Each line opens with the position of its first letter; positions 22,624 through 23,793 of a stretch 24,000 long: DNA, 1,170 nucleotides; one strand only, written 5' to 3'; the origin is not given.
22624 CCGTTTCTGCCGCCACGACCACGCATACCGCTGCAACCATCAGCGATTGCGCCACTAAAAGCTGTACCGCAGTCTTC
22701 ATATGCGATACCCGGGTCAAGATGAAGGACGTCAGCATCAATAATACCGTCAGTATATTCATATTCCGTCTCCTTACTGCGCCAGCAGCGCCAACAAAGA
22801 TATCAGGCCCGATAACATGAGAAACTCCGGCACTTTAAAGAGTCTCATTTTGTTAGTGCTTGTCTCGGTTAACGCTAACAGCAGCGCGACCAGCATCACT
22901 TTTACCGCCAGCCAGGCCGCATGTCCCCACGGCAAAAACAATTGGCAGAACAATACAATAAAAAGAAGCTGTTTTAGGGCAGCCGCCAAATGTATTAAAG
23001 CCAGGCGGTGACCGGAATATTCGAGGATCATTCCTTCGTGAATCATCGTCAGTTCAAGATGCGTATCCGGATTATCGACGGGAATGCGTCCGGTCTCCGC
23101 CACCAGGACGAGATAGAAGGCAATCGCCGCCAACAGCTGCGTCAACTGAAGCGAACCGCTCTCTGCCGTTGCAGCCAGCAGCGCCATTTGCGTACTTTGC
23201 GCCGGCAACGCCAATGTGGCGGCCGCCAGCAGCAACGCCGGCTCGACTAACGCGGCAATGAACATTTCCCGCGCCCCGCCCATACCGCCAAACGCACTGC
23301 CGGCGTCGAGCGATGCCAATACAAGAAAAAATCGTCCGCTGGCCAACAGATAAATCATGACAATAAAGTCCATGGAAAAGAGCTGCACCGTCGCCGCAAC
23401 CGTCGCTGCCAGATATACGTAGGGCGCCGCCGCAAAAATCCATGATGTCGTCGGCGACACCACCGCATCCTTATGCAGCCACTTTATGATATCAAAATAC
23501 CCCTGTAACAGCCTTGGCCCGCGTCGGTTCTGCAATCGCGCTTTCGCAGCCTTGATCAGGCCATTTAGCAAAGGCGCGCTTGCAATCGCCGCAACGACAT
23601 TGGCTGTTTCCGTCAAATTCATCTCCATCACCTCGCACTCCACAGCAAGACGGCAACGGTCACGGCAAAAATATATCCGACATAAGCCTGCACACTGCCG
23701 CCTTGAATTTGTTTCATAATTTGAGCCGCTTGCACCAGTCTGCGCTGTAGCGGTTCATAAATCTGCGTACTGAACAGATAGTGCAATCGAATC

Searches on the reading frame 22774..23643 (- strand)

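Call 41: search_protein_families(library=pfam, proteins=[window:22774-23643:-], max_evalue=0.00001)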
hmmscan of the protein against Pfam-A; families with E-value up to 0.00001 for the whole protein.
window:22774-23643:- (289 aa): 1 family
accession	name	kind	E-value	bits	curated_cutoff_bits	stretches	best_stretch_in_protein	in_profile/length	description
PF00146.26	NADHdh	-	2.8e-37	129.1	27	1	17-282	9-289/298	NADH dehydrogenase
